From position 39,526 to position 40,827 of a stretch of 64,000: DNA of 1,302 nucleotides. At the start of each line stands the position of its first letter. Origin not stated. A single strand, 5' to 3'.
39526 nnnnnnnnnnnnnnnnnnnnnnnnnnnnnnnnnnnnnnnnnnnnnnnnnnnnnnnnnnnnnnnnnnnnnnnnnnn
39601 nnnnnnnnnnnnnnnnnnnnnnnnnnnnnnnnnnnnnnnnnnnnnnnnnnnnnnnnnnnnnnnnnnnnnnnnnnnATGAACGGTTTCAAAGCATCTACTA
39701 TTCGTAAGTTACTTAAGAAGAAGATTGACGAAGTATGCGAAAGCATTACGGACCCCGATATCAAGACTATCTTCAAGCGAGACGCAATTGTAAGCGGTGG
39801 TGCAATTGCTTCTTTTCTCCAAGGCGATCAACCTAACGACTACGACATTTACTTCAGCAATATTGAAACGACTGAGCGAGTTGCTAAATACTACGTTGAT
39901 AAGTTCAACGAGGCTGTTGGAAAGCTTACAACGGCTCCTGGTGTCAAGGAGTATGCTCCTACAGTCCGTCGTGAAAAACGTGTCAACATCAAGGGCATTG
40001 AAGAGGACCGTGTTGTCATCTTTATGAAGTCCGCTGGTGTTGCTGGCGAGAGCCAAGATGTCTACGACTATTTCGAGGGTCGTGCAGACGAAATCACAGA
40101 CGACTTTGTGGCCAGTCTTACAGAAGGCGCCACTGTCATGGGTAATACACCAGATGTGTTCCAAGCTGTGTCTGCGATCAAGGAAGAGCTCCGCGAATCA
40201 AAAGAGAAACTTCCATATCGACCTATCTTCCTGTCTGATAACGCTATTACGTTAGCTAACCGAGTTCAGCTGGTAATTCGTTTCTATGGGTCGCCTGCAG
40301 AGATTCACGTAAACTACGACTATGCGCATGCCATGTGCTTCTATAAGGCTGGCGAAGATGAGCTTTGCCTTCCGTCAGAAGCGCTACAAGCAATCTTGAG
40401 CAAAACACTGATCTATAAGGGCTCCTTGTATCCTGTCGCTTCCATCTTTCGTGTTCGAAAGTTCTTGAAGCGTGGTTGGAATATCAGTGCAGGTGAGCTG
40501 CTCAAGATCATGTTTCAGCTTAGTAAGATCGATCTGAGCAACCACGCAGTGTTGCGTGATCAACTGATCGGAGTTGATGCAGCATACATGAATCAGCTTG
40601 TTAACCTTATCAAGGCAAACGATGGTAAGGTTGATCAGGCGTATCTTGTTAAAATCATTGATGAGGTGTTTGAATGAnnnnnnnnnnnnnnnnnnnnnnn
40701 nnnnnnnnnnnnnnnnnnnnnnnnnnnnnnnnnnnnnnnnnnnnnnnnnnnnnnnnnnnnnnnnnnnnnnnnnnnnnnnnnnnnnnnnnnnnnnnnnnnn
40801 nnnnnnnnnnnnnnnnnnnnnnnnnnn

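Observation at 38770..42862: Contiguous ligase, Pol-beta nucleotidyltransferase, macro-domain and DHH/DHHA1 phosphoesterase genes: a candidate nucleic-acid repair or nucleotide-signal module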

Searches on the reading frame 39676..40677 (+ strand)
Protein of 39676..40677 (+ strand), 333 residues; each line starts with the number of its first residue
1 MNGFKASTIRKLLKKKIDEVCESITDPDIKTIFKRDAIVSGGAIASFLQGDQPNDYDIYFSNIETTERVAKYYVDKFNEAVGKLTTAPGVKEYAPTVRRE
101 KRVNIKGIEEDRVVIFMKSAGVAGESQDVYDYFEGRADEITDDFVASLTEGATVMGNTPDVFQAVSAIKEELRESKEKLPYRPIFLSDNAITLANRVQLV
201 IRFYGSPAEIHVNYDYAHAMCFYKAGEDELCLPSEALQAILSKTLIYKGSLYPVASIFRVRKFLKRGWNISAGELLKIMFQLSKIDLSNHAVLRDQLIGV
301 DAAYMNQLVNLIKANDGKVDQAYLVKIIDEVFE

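Call 4: search_protein_families(library=pfam, proteins=[window:39676-40677:+], max_evalue=0.1)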
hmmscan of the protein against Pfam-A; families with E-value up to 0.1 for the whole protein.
window:39676-40677:+ (333 aa): 0 families

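Call 5: search_protein_families(library=phrogs, proteins=[window:39676-40677:+], max_evalue=0.01)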
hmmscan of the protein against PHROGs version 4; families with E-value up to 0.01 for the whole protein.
window:39676-40677:+ (333 aa): 6 families
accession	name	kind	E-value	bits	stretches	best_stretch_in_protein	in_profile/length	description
phrog_4400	-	unknown function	9.9e-57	193.3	1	8-332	5-246/248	-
phrog_18122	-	unknown function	9.7e-24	85.4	2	198-309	109-222/365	-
phrog_27100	-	unknown function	4.4e-14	53.3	2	162-296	56-195/386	-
phrog_16176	-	unknown function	3.9e-13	50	1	21-308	17-296/477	-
phrog_25514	-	unknown function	0.0064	17.3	0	29-76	25-73/184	-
phrog_1614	-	DNA, RNA and nucleotide metabolism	0.0079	16.9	0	35-74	35-76/268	nucleotidyltransferase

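Call 7: search_protein_families(library=ncbifam, proteins=[window:39676-40677:+], max_evalue=0.1)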
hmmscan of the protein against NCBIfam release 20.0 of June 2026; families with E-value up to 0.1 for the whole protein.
window:39676-40677:+ (333 aa): 0 families

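Call 8: search_protein_families(library=padloc, proteins=[window:39676-40677:+], max_evalue=0.1)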
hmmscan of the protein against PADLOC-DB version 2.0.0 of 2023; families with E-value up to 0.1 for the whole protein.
window:39676-40677:+ (333 aa): 0 families

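Call 9: search_dna_similar(query=window:39676-40677:+, collection=phages, mode=protein, max_rows=30)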
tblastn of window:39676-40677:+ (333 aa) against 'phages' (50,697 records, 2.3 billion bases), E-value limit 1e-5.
Records with a match: 91; places in all: 91; records where one place covers at least 80% of the query: 60.
Best place of each record, by identity: <60% 91.
By first word of the organism name: Klebsiella 27; Erwinia 13; Aeromonas 12; Vibrio 8; Bacillus 6; Yersinia 4; Ralstonia 2; Sulfitobacter 2; Lysinibacillus 2; Proteus 2; and 10 more.
By host as written in the record: - 15; Klebsiella pneumoniae 11; Klebsiella pneumoniae K23 7; Aeromonas hydrophila 6; Erwinia amylovora 3; Erwinia amylovora SNUABM_01 3; Sulfitobacter sp. CB2047 2; Lysinibacillus fusiformis 2; and 30 more.
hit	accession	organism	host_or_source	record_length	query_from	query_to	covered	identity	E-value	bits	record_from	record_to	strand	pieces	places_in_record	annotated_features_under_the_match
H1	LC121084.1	Ralstonia phage RSP15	-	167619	3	332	99%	44.7%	6e-85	285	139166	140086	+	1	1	hypothetical protein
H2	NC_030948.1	Ralstonia phage RSP15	-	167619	3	332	99%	44.7%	6e-85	285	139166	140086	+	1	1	hypothetical protein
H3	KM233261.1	Sulfitobacter phage NYA-2014a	Sulfitobacter sp. CB2047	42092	2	332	99%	43.4%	2e-81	275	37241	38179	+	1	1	hypothetical protein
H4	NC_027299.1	Sulfitobacter phage NYA-2014a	Sulfitobacter sp. CB2047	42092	2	332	99%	43.4%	2e-81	275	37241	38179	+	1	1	hypothetical protein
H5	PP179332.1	Pseudomonas phage Cygsa01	Pseudomonas syringae JD03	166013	3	332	99%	39.8%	1e-70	244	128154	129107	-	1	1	pcnB: poly(A) polymerase I | hypothetical protein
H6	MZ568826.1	Shewanella phage vB_SspS_KASIA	Shewanella sp. M16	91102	1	332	100%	38.8%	2e-61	217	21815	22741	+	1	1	tRNA nucleotidyltransferase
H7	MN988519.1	Rhizobium phage RHph_I1_18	Rhizobium phaseoli I1_18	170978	1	332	100%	37.2%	1e-58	209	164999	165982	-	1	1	hypothetical protein (x2)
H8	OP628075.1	Lysinibacillus phage vB_LfM_LysYB1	Lysinibacillus fusiformis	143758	9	333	98%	36.6%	1e-62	221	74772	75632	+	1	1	hypothetical protein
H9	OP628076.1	Lysinibacillus phage vB_LfM_LysYB2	Lysinibacillus fusiformis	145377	9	333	98%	36.6%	1e-62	221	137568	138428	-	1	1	hypothetical protein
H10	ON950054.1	Tenacibaculum phage Larrie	Tenacibaculum sp.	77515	1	332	100%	35.7%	7e-55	198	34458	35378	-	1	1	hypothetical protein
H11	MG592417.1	Vibrio phage 1.033.O._10N.222.49.B8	Vibrio lentus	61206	2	313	94%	35.3%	6e-54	196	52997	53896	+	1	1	hypothetical protein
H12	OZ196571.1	Vibrio phage K391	Seawater and oysters mix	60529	2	313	94%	35.0%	6e-55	198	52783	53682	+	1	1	hypothetical protein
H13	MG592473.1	Vibrio phage 1.101.O._10N.261.45.C6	Enterovibrio norvegicus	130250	5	313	93%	34.6%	4e-51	187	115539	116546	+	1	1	hypothetical protein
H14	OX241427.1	Vibrio phage 141O35-1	Oyster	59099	2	313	94%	34.1%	2e-52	191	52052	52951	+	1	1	putative tRNA nucleotidyltransferase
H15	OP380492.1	Bacillus phage Nachito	Bacillus sp. ET1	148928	3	333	99%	31.9%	2e-56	202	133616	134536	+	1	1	nucleotidyl transferase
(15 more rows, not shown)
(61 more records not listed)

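Call 12: get_annotated_region(hit=H1, flank=8000)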
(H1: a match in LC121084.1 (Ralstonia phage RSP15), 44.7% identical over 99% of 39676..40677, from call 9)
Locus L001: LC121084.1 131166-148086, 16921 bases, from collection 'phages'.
description: Ralstonia phage RSP15 DNA, complete genome.
organism: Ralstonia phage RSP15 (NCBI taxid 1785960)
taxonomy: Viruses; Duplodnaviria; Heunggongvirae; Uroviricota; Caudoviricetes; Ackermannviridae
host: -; source: -; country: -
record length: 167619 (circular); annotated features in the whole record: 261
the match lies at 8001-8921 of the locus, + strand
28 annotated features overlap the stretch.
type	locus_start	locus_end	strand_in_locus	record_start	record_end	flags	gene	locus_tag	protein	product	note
CDS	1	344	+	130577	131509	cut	-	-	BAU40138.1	hypothetical protein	ORF180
CDS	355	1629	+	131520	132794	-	-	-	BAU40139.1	hypothetical protein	ORF181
CDS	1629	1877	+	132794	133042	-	-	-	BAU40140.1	hypothetical protein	ORF182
CDS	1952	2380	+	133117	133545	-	-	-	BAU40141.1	hypothetical protein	ORF183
CDS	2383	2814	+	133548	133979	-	-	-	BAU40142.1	hypothetical protein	ORF184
CDS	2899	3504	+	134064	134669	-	-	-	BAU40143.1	hypothetical protein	ORF185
CDS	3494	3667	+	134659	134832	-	-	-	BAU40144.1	hypothetical protein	ORF186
CDS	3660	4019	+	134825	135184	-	-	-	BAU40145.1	hypothetical protein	ORF187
CDS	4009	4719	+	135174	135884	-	-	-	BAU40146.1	hypothetical protein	ORF188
CDS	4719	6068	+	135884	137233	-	-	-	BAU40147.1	hypothetical protein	ORF189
CDS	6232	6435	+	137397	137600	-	-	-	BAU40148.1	hypothetical protein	ORF190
CDS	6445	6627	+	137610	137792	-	-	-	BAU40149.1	hypothetical protein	ORF191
CDS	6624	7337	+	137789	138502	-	-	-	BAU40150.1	serine/threonine protein phosphatase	ORF192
CDS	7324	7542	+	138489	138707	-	-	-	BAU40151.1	hypothetical protein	ORF193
CDS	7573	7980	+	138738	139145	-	-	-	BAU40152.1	hypothetical protein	ORF194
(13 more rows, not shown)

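Call 13: get_annotated_region(hit=H3, flank=8000)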
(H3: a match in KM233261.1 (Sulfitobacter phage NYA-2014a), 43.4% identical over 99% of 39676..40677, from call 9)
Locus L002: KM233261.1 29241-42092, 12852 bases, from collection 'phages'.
description: Sulfitobacter phage NYA-2014a, complete genome.
organism: Sulfitobacter phage NYA-2014a (NCBI taxid 1526550)
taxonomy: Viruses; Duplodnaviria; Heunggongvirae; Uroviricota; Caudoviricetes
host: Sulfitobacter sp. CB2047; source: -; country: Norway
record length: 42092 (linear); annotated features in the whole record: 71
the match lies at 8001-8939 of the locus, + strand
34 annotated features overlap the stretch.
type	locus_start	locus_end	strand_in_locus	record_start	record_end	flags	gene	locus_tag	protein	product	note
CDS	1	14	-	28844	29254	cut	-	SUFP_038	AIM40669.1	hypothetical protein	-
CDS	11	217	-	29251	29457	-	-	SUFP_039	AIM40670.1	hypothetical protein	-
CDS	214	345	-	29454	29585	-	-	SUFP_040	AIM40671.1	hypothetical protein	-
CDS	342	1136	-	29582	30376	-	-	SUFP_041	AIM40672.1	SLAIN-domain containing protein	-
CDS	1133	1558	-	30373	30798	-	-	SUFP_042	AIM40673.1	hypothetical protein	-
CDS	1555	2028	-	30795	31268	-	-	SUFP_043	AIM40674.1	hypothetical protein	-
CDS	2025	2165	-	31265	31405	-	-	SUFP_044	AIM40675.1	hypothetical protein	-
CDS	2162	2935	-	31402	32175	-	-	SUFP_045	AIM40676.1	hypothetical protein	-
CDS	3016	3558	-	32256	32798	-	-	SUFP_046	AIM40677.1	T5ord172-domain containing protein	-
CDS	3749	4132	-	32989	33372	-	-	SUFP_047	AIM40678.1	Rus-A like endodeoxyribonuclease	-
CDS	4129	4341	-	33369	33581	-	-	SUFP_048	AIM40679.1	hypothetical protein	-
CDS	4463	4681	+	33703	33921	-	-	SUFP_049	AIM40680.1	hypothetical protein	-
CDS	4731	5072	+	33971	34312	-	-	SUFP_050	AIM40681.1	XRE-family transcriptional regulator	-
CDS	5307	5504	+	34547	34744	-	-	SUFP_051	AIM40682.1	hypothetical protein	-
CDS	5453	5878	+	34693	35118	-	-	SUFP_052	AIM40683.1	hypothetical protein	-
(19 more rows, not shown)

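Call 16: search_solved_structures(query=window:39676-40677:+, max_evalue=10, show_alignments=2)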
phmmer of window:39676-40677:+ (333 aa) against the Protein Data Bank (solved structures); distinct sequences matched with E-value up to 10: 0.

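Call 20: find_homologous_proteins(query=window:39676-40677:+, max_evalue=0.00001)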
Query window:39676-40677:+ (333 aa): 1392 proteins with E <= 0.00001 among 4231 candidates; the best 120 are listed.
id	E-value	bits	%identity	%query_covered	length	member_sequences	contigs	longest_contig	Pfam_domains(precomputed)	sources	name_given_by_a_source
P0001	2.7e-206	702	96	100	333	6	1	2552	PF26128.2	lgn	-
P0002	4.5e-113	395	56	100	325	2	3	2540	PF26128.2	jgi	jgi:hypothetical protein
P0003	3.3e-111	389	54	99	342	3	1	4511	PF26128.2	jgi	jgi:hypothetical protein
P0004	3.5e-109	383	55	99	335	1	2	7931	PF26128.2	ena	-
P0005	1.2e-108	381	54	99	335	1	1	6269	PF26128.2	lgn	-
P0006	8.5e-108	378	55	100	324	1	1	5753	PF26128.2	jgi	jgi:hypothetical protein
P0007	1.5e-107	377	55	100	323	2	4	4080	PF26128.2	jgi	jgi:hypothetical protein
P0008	2.6e-107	376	54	100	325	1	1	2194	PF26128.2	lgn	-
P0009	3.8e-107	376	53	100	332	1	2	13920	PF26128.2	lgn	-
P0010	4.8e-107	376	54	99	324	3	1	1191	PF26128.2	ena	-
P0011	5.2e-107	375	52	99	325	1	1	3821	PF26128.2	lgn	-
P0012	5.9e-107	375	55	100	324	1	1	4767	PF26128.2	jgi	-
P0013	6.8e-107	375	54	99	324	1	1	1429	PF26128.2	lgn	-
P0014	1.0e-106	374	53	100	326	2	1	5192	PF26128.2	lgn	-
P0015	1.9e-106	374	54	100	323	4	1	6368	PF26128.2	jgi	-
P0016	3.7e-106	373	53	100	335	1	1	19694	PF26128.2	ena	-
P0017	5.8e-106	372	55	100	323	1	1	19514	PF26128.2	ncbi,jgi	jgi:hypothetical protein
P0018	6.3e-106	372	55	100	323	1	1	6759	PF26128.2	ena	-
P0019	6.8e-106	372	53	100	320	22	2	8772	PF26128.2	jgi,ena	-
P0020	1.4e-105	371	54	99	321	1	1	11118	PF26128.2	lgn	-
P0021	1.9e-105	370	53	100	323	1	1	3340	PF26128.2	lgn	-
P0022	2.7e-105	370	54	100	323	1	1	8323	PF26128.2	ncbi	-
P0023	5.3e-105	369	53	99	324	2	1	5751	PF26128.2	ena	-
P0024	6.3e-105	369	53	100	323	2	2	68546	PF26128.2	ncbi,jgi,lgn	jgi:hypothetical protein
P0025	6.7e-105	369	52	100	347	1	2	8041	PF26128.2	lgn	-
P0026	9.5e-105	368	53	100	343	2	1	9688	PF26128.2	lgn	-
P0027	1.0e-104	368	53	100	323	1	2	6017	PF26128.2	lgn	-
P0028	1.1e-104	368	54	100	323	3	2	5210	PF26128.2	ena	-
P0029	1.3e-104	368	53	99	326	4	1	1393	PF26128.2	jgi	jgi:hypothetical protein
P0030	1.4e-104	367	54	100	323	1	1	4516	PF26128.2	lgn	-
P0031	1.7e-104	367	54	100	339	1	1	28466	PF26128.2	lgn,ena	-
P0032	2.5e-104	367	52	100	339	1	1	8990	PF26128.2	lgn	-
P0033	2.9e-104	366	54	99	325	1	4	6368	PF26128.2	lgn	-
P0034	2.9e-104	366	54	100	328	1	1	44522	PF26128.2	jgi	jgi:hypothetical protein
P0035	5.1e-104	366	53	100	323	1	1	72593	PF26128.2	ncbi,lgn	-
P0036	5.9e-104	365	53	100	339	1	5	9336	PF26128.2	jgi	jgi:hypothetical protein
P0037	8.9e-104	365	54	100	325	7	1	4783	PF26128.2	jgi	jgi:hypothetical protein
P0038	1.0e-103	365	54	100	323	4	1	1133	PF26128.2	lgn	-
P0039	1.8e-103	364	51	100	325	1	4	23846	PF26128.2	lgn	-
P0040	2.2e-103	364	53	100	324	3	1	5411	PF26128.2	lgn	-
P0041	2.7e-103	363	53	99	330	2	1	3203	PF26128.2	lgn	-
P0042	4.3e-103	363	54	99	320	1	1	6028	PF26128.2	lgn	-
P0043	4.9e-103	362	52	99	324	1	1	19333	PF26128.2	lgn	-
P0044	5.6e-103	362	51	99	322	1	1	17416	PF26128.2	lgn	-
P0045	8.4e-103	362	53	100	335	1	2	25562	PF26128.2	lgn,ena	-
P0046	1.6e-102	361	52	100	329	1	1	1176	PF26128.2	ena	-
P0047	2.1e-102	360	54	99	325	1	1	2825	PF26128.2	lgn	-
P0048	2.6e-102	360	52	100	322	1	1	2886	PF26128.2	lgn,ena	-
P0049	4.1e-102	359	54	99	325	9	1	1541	PF26128.2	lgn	-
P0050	5.1e-102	359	52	100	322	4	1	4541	PF26128.2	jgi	-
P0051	5.1e-102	359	53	99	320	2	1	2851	PF26128.2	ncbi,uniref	ncbi:hypothetical protein [Flavobacterium sp.]|uniref:hypothetical protein n=1 Tax=Flavobacterium sp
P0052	5.4e-102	359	52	100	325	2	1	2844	PF26128.2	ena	-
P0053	1.0e-101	358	54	99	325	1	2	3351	PF26128.2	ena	-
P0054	1.8e-101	357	54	100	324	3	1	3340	PF26128.2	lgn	-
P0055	2.3e-101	357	50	100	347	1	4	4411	PF26128.2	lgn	-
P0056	3.4e-101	356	51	99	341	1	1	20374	PF26128.2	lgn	-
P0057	4.9e-101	356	52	100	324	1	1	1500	PF26128.2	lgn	-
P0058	5.1e-101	356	51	99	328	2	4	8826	PF26128.2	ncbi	-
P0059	5.9e-101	356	49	99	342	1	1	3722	PF26128.2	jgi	jgi:hypothetical protein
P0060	1.3e-100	354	50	99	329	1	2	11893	PF26128.2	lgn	-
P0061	1.5e-100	354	50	99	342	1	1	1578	PF26128.2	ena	-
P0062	2.0e-100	354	50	99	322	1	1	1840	PF26128.2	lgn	-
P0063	2.2e-100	354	50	99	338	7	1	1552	PF26128.2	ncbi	-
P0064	2.3e-100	354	50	100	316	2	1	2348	PF26128.2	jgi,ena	-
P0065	2.5e-100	354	50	99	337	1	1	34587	PF26128.2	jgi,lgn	jgi:hypothetical protein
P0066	2.5e-100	354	53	100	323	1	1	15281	PF26128.2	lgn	-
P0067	2.9e-100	353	51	100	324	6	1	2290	PF26128.2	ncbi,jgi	jgi:hypothetical protein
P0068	3.3e-100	353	51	99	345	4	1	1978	PF26128.2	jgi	-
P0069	3.7e-100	353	50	100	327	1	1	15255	PF26128.2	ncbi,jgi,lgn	jgi:hypothetical protein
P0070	3.9e-100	353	51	100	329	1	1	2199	PF26128.2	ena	-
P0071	5.0e-100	353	51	100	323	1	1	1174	PF26128.2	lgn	-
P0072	5.1e-100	352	51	100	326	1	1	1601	PF26128.2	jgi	jgi:hypothetical protein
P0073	5.4e-100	352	52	100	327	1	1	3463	PF26128.2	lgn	-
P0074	7.5e-100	352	50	100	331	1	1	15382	PF26128.2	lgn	-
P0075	8.2e-100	352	52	100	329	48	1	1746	PF26128.2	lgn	-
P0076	8.3e-100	352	50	100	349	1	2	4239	PF26128.2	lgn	-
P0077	9.8e-100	352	52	100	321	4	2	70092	PF26128.2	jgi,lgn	jgi:hypothetical protein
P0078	1.1e-99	351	52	99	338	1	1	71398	PF26128.2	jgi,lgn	jgi:hypothetical protein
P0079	1.1e-99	351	49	100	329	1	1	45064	PF26128.2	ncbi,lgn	-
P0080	1.6e-99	351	53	99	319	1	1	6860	PF26128.2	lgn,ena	-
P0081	2.3e-99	350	51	99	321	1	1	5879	PF26128.2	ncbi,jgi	jgi:hypothetical protein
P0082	3.2e-99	350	53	100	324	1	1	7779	PF26128.2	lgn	-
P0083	4.3e-99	349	49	100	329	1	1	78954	PF26128.2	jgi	jgi:hypothetical protein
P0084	5.4e-99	349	51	100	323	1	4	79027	PF26128.2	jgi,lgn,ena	-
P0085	6.3e-99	349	50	99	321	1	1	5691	PF26128.2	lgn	-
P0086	8.3e-99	349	52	99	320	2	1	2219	PF26128.2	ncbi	-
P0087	1.4e-98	348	50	100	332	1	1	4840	PF26128.2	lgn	-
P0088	1.7e-98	347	53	95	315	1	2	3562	PF26128.2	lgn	-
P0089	2.4e-98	347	51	99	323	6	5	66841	PF26128.2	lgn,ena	-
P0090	3.2e-98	347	50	100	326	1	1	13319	PF26128.2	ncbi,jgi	jgi:hypothetical protein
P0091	3.3e-98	347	48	100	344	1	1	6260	PF26128.2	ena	-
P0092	7.1e-98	345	50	100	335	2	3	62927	PF26128.2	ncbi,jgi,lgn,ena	jgi:hypothetical protein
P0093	8.4e-98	345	52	99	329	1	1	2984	PF26128.2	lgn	-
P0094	1.3e-97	345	51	100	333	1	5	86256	PF26128.2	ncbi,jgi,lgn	jgi:hypothetical protein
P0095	1.3e-97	345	50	100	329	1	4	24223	PF26128.2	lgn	-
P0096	1.3e-97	345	52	99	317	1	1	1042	PF26128.2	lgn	-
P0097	1.3e-97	345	49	100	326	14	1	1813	PF26128.2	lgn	-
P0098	1.5e-97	344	51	99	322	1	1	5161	PF26128.2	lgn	-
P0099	2.1e-97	344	50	100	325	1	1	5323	PF26128.2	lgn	-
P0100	2.3e-97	344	50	100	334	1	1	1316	PF26128.2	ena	-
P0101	2.9e-97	343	50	99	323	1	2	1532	PF26128.2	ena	-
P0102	2.9e-97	343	49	99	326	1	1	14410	PF26128.2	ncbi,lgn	-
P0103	3.5e-97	343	50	100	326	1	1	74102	PF26128.2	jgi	jgi:hypothetical protein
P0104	4.3e-97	343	48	99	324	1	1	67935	PF26128.2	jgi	jgi:hypothetical protein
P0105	5.2e-97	343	52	99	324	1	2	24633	PF26128.2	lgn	-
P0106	6.3e-97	342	51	99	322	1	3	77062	PF26128.2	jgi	jgi:hypothetical protein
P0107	6.3e-97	342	48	100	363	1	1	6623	PF26128.2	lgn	-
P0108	8.0e-97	342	51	100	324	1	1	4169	PF26128.2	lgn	-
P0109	1.2e-96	341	52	99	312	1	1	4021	PF26128.2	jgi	-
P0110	1.3e-96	341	51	99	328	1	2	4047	PF26128.2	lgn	-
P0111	2.3e-96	340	49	99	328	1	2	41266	PF26128.2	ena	-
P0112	2.5e-96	340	51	100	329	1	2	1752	PF26128.2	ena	-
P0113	2.8e-96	340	50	100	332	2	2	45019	PF26128.2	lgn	-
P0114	3.0e-96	340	49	100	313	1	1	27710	PF26128.2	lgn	-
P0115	4.5e-96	340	49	100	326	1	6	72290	PF26128.2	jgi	-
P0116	4.5e-96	340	49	99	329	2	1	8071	PF26128.2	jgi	-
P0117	4.9e-96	339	51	99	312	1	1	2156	PF26128.2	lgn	-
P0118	6.5e-96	339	52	99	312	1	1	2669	PF26128.2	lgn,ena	-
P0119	7.7e-96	339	49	100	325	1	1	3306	PF26128.2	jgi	jgi:hypothetical protein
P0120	1.2e-95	338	49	99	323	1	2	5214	PF26128.2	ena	-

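Call 27: search_solved_structures(query=A1, max_evalue=10, show_alignments=3)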
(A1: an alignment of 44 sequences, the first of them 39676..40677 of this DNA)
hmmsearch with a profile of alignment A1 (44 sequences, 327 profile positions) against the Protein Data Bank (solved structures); distinct sequences matched with E-value up to 10: 2.
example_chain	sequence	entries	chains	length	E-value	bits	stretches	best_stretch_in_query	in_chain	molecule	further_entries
6be0_A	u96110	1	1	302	0.57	12.4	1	49-121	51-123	AvrA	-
10lm_Y1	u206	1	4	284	0.93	11.7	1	101-186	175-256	FlaA2 associated protein B0STF2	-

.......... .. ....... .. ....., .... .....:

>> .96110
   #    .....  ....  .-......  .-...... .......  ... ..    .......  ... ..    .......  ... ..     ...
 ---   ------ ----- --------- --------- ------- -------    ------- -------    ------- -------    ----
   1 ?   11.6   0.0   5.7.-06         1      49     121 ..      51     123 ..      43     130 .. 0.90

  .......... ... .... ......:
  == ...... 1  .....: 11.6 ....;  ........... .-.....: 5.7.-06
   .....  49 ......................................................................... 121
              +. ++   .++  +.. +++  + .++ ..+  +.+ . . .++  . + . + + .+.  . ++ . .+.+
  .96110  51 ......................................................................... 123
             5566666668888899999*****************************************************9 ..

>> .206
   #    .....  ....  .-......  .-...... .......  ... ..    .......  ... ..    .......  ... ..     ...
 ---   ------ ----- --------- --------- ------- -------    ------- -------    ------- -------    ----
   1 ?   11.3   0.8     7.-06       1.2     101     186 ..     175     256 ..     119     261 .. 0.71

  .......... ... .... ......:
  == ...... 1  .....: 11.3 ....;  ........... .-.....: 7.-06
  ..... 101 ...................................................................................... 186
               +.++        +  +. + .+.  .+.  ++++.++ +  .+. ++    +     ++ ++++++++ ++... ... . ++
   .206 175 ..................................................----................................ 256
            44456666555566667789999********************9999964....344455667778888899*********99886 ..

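Call 28: find_related_loci(query=A1, collection=viral_contigs, flank=10000)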
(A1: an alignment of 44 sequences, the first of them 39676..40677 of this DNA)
Query A1 (333 aa) in viral_contigs; peptide patterns used: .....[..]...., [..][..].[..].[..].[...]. (x = any residue, [..] = any of these).
361 stretches matched a pattern; 335 encode a relative of the query (tblastn E <= 1e-3); the best 80 are kept; 80 distinct loci.
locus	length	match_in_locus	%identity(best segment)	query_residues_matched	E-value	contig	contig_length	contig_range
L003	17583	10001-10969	53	1-333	1e-113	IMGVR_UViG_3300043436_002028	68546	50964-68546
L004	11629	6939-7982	52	1-333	2e-110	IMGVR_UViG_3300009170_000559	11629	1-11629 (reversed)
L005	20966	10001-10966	52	2-333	7e-110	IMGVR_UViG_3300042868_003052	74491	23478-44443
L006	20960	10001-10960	52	1-333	2e-109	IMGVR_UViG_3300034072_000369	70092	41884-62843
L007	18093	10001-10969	51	1-333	5e-109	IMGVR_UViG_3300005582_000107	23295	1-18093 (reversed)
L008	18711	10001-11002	50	3-333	1e-108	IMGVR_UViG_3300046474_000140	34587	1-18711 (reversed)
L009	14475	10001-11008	52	3-333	2e-108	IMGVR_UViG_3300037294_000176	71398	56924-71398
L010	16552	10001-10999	47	2-333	2e-108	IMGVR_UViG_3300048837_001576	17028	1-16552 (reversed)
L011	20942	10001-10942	51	3-333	7e-108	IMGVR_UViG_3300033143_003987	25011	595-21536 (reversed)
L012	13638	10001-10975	49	1-333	1e-107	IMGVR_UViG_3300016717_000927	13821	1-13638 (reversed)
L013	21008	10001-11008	50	3-333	6e-107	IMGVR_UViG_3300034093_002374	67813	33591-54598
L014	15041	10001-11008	50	3-333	6e-107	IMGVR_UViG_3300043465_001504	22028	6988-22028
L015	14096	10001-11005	50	1-333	2e-106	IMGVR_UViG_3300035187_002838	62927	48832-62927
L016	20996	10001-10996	49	1-333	2e-106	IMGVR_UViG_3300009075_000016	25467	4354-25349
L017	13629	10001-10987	51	1-333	1e-105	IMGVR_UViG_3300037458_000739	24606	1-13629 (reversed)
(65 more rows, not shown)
